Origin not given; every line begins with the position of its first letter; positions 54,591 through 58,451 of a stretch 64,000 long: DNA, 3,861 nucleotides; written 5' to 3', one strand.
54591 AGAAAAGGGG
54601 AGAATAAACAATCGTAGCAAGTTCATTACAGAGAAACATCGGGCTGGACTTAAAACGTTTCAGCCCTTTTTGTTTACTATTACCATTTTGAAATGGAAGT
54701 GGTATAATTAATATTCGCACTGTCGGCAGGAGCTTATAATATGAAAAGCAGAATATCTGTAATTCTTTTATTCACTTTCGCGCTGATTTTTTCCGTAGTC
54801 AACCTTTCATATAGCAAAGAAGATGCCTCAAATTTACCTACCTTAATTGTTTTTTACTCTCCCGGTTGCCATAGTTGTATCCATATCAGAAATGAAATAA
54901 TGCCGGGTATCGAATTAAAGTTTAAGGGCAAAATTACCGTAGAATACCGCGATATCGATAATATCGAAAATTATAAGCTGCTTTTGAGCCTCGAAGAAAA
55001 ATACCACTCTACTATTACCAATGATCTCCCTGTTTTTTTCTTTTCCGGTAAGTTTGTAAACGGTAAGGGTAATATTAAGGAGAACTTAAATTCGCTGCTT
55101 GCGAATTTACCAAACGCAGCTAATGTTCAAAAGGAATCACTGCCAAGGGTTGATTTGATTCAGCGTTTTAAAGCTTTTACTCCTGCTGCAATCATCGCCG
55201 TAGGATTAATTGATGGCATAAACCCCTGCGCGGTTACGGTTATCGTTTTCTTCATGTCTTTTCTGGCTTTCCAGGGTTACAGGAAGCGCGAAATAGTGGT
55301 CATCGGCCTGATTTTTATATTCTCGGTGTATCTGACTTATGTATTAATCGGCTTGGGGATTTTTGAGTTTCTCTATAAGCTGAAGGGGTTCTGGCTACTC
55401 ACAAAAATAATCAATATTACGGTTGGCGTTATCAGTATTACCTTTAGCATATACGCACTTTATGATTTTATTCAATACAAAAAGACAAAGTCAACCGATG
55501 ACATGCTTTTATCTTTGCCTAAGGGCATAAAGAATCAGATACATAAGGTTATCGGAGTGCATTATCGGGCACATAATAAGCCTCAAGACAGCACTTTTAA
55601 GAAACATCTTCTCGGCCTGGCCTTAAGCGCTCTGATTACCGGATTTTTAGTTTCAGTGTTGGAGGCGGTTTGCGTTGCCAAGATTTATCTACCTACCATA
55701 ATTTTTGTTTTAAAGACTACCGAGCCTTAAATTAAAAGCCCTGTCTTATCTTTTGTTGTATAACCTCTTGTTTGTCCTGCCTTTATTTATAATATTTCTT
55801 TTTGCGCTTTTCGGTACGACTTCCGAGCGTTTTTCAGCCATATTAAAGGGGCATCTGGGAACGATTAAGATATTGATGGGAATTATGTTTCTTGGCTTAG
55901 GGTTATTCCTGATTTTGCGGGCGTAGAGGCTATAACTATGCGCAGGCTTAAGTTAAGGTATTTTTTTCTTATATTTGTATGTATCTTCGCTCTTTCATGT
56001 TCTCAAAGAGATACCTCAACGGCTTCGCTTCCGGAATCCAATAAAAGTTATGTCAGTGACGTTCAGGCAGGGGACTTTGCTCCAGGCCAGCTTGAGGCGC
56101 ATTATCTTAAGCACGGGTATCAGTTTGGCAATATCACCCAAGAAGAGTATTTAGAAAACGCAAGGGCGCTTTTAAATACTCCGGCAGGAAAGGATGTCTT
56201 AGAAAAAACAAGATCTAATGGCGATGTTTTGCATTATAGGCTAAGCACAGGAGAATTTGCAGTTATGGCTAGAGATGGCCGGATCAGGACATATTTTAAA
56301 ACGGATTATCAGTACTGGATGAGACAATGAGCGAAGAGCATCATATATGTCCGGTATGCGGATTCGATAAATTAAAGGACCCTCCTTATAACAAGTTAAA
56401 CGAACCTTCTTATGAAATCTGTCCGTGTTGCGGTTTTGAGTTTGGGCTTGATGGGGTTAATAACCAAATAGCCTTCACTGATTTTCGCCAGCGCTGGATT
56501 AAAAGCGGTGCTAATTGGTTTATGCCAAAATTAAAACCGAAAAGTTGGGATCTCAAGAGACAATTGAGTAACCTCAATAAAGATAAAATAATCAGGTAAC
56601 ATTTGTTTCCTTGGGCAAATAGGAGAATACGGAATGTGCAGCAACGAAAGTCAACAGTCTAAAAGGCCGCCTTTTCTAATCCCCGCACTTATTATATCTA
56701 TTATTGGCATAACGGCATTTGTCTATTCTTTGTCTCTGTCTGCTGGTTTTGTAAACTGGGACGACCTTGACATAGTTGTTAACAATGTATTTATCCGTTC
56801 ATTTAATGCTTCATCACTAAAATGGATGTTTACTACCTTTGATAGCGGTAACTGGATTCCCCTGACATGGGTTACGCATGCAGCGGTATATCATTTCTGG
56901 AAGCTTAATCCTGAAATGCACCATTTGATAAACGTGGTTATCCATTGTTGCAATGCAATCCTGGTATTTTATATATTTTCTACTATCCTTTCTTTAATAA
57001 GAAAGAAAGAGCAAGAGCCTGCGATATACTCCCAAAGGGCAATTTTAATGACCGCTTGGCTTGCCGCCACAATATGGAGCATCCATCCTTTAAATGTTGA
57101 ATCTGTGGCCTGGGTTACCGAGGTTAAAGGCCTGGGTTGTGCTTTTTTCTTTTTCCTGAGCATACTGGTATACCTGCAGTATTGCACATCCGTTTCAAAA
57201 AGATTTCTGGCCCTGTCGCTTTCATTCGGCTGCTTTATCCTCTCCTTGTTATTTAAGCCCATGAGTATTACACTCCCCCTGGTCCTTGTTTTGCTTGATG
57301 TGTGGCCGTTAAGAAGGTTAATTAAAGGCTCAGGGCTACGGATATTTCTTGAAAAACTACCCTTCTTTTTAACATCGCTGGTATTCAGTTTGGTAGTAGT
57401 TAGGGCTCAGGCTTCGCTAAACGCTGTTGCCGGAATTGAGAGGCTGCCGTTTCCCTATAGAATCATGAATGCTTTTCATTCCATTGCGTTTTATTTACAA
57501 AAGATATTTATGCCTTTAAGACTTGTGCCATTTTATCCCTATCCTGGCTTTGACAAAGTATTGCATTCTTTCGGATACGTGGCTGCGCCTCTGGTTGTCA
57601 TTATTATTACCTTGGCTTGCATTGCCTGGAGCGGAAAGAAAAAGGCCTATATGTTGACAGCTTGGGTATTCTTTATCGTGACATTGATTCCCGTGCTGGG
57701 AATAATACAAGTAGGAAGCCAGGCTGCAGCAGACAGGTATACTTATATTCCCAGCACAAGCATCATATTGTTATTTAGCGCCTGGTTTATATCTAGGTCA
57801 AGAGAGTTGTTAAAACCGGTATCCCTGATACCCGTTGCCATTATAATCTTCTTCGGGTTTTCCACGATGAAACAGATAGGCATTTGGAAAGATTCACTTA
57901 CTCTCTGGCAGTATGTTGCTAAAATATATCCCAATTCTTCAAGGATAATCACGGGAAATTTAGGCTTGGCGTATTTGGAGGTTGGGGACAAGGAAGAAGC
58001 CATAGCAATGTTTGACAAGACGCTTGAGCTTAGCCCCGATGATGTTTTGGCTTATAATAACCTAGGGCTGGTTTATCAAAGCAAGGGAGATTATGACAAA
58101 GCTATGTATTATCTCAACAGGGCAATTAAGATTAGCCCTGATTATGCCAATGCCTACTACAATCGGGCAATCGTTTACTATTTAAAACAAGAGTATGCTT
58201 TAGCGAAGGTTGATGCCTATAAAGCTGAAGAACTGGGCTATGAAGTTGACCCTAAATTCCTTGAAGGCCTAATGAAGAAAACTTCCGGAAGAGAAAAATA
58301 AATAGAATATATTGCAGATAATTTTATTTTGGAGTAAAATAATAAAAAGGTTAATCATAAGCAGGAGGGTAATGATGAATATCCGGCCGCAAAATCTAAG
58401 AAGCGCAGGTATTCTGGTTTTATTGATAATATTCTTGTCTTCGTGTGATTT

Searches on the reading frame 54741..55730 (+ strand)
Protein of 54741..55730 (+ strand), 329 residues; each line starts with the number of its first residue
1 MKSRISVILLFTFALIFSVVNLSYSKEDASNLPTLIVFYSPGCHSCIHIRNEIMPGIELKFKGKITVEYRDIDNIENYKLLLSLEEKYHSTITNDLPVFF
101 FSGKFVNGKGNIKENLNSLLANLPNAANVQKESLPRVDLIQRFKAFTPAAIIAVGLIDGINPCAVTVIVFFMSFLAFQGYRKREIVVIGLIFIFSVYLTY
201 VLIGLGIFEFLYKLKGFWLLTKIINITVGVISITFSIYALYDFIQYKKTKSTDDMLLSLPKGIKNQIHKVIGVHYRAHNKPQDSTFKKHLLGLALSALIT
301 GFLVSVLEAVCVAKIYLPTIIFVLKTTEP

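Call 11: search_protein_families(library=pfam, proteins=[window:54741-55730:+], max_evalue=0.01)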
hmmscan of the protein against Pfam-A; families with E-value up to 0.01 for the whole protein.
window:54741-55730:+ (329 aa): 1 family
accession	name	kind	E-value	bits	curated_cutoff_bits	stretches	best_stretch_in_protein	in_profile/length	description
PF05768.20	Glrx-like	-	0.0001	23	26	1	35-92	2-50/77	Glutaredoxin-like domain (DUF836)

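Call 16: find_encoding_contigs(protein=window:54741-55730:+, flank=10000, max_places=10)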
Protein window:54741-55730:+ (329 aa): no gene with exactly this product is on record in the collection.

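Call 39: find_homologous_proteins(query=window:54741-55730:+, max_evalue=1e-10)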
Query window:54741-55730:+ (329 aa): 1341 proteins with E <= 1e-10 among 8000 candidates; the best 120 are listed.
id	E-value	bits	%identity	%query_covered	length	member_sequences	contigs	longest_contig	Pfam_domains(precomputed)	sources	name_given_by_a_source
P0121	7.7e-180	615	86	99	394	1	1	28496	-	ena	-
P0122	2.5e-179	613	88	94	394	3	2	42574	-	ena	-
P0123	1.0e-163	562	78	100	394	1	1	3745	PF05768.21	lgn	-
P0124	5.6e-162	556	78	99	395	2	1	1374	-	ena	-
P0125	7.0e-160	550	77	100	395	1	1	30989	-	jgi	-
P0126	3.6e-158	544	77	98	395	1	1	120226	-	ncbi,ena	-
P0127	6.1e-158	543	77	100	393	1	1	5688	-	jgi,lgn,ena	-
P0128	7.0e-158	543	76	98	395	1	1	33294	-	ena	-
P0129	9.5e-158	543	77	98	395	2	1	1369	-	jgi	-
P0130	2.1e-156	538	74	100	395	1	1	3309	-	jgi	-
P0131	1.4e-153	529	75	99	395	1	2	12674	-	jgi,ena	-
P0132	1.1e-151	523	72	99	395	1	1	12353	-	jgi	jgi:hypothetical protein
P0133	1.4e-151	522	74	100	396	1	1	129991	-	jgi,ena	-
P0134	2.2e-150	518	72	100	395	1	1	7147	-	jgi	jgi:thiol-disulfide isomerase/thioredoxin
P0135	7.9e-150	517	74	98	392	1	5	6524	-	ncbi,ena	-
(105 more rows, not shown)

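Call 43: find_encoding_contigs(protein=P0122, flank=10000, max_places=3)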
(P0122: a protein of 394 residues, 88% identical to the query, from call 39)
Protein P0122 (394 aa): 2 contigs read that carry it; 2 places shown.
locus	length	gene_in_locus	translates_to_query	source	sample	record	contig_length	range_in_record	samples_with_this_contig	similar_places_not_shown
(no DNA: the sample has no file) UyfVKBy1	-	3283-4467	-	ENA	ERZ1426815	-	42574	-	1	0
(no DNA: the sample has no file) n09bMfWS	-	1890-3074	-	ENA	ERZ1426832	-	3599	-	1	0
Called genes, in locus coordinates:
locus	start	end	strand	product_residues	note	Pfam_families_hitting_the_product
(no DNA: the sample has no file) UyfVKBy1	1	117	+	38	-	?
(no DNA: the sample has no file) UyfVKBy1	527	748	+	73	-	-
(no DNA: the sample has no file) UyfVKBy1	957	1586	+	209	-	-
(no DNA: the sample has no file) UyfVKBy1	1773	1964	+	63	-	PF12728:HTH_17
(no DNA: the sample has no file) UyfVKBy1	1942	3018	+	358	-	PF13102:Phage_int_SAM_5, PF02899:Phage_int_SAM_1, PF00589:Phage_integrase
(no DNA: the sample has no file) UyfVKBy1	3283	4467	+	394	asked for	-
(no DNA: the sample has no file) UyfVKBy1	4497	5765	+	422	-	PF00149:Metallophos, PF02915:Rubrerythrin (weak)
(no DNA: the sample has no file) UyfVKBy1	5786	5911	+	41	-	PF06397:Desulfoferrod_N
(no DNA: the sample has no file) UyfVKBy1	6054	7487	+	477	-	PF01590:GAF, PF13185:GAF_2, PF00512:HisKA, PF02518:HATPase_c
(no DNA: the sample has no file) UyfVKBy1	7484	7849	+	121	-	PF00072:Response_reg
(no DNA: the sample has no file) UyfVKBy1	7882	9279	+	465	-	PF02310:B12-binding, PF04055:Radical_SAM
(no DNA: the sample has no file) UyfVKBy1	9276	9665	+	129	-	-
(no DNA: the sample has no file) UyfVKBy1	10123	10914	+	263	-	PF01061:ABC2_membrane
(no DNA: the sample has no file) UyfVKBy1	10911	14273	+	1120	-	PF00005:ABC_tran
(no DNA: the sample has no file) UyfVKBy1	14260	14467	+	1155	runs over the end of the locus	PF04055:Radical_SAM, PF13186:SPASM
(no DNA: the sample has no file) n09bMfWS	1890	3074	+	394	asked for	-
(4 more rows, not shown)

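Call 48: find_encoding_contigs(protein=P0121, flank=10000, max_places=2)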
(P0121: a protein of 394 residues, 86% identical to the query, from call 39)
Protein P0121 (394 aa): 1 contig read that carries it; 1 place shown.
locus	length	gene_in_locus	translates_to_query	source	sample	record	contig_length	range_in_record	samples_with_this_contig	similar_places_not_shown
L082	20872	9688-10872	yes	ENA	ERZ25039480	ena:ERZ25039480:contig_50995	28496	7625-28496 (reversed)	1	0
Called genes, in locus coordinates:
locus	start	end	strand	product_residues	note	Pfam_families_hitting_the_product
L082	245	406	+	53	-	PF18903:DUF5659 (faint)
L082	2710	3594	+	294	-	-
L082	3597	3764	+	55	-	-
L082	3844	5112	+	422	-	PF13173:AAA_14, PF13635:DUF4143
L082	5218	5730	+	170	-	-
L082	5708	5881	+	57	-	-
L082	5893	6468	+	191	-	PF19865:DUF6338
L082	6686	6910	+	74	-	-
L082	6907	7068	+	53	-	-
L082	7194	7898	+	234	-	-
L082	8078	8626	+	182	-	-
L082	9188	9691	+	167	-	PF09835:DUF2062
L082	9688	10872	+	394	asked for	-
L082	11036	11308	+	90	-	-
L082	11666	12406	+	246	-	-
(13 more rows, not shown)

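Call 74: find_encoding_contigs(protein=P0126, flank=10000, max_places=1)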
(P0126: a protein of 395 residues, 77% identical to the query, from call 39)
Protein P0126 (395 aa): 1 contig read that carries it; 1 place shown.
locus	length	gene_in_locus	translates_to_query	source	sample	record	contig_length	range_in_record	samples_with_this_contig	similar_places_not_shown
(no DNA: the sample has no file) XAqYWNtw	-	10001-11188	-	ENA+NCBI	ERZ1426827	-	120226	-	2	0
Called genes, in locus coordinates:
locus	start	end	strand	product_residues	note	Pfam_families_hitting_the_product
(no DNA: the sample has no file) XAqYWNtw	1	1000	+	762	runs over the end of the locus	-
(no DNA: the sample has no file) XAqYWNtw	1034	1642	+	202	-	-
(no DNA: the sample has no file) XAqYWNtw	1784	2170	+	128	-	-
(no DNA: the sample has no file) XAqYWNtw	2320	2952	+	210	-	-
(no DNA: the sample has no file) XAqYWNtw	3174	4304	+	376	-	-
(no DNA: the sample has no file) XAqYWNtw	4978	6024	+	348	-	PF01758:SBF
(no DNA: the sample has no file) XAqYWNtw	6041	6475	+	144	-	PF09719:C_GCAxxG_C_C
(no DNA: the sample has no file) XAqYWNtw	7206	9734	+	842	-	PF00690:Cation_ATPase_N, PF00122:E1-E2_ATPase, PF00702:Hydrolase, PF13246:Cation_ATPase, PF00689:Cation_ATPase_C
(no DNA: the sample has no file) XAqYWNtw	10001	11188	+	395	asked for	-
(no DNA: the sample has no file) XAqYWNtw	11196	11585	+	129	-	-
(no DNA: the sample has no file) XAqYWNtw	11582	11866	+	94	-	-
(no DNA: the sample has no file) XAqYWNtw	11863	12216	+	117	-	PF23745:ANK_LRRK2 (faint), PF00023:Ank (faint), PF12796:Ank_2, PF13606:Ank_3 (faint), PF13637:Ank_4, PF13857:Ank_5, PF13637:Ank_4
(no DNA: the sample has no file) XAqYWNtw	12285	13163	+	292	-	PF01545:Cation_efflux, PF16916:ZT_dimer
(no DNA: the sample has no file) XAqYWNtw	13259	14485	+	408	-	-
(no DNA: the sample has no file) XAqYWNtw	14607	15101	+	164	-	-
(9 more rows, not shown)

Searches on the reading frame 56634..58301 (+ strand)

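Call 11: search_protein_families(library=pfam, proteins=[window:56634-58301:+], max_evalue=0.01)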
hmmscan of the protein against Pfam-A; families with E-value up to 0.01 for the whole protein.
window:56634-58301:+ (555 aa): 16 families
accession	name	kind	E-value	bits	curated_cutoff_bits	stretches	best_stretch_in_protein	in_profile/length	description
PF00515.34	TPR_1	-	3.8e-20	71.3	27.8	2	472-504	2-34/34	Tetratricopeptide repeat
PF13414.12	TPR_11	-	1.9e-18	66.3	26.8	2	483-518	6-41/42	TPR repeat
PF07719.23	TPR_2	-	6.6e-18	63.7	27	2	472-504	2-34/34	Tetratricopeptide repeat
PF13424.12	TPR_12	-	3.4e-16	59.6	30.1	2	439-501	5-75/77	Tetratricopeptide repeat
PF13431.12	TPR_17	-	1.8e-14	53.2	24.4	2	460-490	2-32/34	Tetratricopeptide repeat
PF13181.12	TPR_8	-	9.8e-14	50.7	25.7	2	473-504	3-34/34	Tetratricopeptide repeat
PF13432.12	TPR_16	-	3.2e-12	47.1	32.7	1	443-504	3-64/65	Tetratricopeptide repeat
PF13371.12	TPR_9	-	7.2e-11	42.4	35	2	445-506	3-64/73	Tetratricopeptide repeat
PF13428.12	TPR_14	-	4.6e-09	36.5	23.5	2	476-512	6-42/44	Tetratricopeptide repeat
PF13176.12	TPR_7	-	1.6e-08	34.4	27.9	1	441-470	3-32/36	Tetratricopeptide repeat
PF14559.12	TPR_19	-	1.9e-08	35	25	1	484-524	4-44/68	Tetratricopeptide repeat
PF13174.12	TPR_6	-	4.4e-08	33.7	26.3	0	476-503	5-32/33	Tetratricopeptide repeat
PF13374.12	TPR_10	-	8.3e-08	32.4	27.5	1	473-500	4-31/42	Tetratricopeptide repeat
PF23914.1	TPR_CcmH_CycH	-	0.00054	20.3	42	1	443-525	56-141/158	Cytochrome c-type biogenesis protein H TPR domain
PF12895.13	ANAPC3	-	0.00056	20.6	27.2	1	454-516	6-67/82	Anaphase-promoting complex, cyclosome, subunit 3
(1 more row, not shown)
